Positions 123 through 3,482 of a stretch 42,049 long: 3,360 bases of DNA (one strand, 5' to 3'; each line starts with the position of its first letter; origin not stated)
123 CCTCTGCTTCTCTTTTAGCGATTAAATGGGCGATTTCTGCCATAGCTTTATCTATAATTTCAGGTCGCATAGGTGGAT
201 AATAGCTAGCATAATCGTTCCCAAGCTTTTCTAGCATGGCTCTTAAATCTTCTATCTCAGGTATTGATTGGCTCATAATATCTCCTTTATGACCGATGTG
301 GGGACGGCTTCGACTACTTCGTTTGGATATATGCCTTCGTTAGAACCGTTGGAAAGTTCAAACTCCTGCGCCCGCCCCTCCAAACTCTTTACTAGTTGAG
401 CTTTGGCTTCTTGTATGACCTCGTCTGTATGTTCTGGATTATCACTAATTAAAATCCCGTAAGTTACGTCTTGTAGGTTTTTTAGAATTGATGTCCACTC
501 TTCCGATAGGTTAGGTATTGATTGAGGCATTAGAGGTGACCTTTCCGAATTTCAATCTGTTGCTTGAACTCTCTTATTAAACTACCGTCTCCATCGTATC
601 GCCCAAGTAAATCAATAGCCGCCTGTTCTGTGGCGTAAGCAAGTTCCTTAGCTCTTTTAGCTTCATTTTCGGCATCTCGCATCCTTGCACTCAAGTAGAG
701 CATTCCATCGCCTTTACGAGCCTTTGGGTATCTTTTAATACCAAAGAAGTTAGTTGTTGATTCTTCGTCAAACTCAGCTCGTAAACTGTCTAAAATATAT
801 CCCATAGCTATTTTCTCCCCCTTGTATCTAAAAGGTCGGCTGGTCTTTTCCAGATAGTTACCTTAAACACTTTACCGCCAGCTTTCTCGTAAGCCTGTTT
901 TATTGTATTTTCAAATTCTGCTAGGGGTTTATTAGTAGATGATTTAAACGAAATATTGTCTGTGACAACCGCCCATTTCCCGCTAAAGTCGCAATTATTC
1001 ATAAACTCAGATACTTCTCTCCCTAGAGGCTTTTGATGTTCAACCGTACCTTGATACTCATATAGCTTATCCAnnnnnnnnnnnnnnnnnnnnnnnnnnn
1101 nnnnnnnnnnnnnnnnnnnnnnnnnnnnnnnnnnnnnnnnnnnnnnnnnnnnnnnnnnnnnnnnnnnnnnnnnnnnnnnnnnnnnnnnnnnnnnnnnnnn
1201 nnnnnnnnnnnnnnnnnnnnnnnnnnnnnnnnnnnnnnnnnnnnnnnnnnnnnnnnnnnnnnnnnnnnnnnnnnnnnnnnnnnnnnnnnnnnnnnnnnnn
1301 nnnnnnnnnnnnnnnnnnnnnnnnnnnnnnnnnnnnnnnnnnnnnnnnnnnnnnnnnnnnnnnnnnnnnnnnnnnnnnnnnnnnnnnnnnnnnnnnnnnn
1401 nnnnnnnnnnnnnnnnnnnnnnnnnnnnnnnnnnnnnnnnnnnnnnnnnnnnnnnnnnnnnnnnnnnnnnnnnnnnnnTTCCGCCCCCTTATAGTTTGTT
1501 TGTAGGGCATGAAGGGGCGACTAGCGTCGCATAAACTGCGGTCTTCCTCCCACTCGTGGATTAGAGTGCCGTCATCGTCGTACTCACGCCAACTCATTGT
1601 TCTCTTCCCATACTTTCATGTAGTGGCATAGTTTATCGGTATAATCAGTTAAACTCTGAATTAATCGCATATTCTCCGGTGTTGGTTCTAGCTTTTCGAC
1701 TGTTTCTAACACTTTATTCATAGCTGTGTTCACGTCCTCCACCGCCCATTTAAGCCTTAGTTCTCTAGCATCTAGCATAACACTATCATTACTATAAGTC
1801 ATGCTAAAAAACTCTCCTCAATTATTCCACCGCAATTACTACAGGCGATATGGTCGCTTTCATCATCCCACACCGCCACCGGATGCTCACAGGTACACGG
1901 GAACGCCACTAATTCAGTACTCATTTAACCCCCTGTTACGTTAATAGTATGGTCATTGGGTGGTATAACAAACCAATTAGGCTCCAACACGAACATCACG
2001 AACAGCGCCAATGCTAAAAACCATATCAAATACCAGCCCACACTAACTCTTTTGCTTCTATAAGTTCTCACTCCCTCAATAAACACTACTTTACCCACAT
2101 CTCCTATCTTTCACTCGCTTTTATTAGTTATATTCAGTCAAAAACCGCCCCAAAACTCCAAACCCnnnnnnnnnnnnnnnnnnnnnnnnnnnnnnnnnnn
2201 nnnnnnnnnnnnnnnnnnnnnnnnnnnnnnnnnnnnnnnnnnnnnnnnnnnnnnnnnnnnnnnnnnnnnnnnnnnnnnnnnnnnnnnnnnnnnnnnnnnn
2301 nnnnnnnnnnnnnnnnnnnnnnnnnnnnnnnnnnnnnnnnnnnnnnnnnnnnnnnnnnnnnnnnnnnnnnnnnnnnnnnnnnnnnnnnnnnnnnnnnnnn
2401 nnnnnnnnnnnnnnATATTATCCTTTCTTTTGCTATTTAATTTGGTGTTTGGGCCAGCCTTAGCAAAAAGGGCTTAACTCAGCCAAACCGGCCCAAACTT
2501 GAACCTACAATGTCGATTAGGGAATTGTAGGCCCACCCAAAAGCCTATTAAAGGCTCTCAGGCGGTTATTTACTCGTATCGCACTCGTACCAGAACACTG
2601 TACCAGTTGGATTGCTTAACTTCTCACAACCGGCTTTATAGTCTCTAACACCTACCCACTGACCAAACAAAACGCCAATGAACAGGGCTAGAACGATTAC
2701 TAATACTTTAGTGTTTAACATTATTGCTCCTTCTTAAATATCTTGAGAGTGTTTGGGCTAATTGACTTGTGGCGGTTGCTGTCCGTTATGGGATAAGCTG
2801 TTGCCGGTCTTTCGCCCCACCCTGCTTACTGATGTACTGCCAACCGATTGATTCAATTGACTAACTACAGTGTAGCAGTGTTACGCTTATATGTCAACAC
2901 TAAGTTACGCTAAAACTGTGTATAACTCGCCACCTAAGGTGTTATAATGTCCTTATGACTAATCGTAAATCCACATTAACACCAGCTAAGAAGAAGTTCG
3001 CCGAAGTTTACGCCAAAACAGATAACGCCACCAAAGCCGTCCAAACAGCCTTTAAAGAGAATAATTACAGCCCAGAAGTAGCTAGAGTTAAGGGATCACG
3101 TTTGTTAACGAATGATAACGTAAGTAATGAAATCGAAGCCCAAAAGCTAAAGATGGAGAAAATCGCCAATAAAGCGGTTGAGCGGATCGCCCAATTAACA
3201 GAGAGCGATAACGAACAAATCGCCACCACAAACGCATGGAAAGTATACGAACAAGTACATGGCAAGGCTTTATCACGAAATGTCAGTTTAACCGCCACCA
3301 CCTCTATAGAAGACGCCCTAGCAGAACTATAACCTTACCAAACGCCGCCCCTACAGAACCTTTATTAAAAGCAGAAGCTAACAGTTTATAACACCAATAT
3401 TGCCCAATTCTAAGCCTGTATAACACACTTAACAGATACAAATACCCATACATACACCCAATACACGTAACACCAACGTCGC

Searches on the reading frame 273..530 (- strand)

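Call 66: search_protein_families(library=pfam, max_evalue=0.1, proteins=[window:273-530:-])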
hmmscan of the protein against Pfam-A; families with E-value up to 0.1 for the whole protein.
window:273-530:- (85 aa): 1 family
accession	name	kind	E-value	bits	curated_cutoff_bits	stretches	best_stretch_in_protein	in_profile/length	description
PF11372.14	DUF3173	-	0.0081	16.5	25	1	33-85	16-54/58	Domain of unknown function (DUF3173)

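Call 67: search_protein_families(library=phrogs, max_evalue=0.01, proteins=[window:273-530:-])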
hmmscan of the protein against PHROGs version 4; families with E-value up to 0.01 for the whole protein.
window:273-530:- (85 aa): 0 families

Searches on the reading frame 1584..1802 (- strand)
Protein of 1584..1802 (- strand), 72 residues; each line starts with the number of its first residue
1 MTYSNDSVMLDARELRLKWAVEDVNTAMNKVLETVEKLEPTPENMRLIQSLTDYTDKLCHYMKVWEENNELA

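Call 66: search_protein_families(library=pfam, max_evalue=0.1, proteins=[window:1584-1802:-])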
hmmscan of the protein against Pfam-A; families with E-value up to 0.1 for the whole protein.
window:1584-1802:- (72 aa): 2 families
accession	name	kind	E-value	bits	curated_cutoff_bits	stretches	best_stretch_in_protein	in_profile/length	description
PF04344.18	CheZ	-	0.025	14.9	30.7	1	7-46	32-70/203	Chemotaxis phosphatase, CheZ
PF21924.1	XRCC4_CC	-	0.091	13.3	27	0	43-67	31-55/78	XRCC4 coiled-coil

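Call 67: search_protein_families(library=phrogs, max_evalue=0.01, proteins=[window:1584-1802:-])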
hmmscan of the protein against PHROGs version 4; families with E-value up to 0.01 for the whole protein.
window:1584-1802:- (72 aa): 0 families

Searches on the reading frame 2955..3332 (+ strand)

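Call 67: search_protein_families(library=phrogs, max_evalue=0.01, proteins=[window:2955-3332:+])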
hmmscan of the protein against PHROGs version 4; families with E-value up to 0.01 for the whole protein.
window:2955-3332:+ (125 aa): 5 families
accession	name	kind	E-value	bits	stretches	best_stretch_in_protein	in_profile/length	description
phrog_51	-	head and packaging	8.1e-13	49.7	1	4-86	85-165/261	terminase small subunit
phrog_2606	-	head and packaging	7.2e-10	39.7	1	5-76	86-152/310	terminase small subunit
phrog_17390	-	unknown function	5.8e-08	33.5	1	7-69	2-60/69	-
phrog_641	-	head and packaging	2.3e-05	25.9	1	7-87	2-75/162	terminase small subunit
phrog_5334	-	head and packaging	0.0069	17.6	1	11-103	20-113/162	terminase small subunit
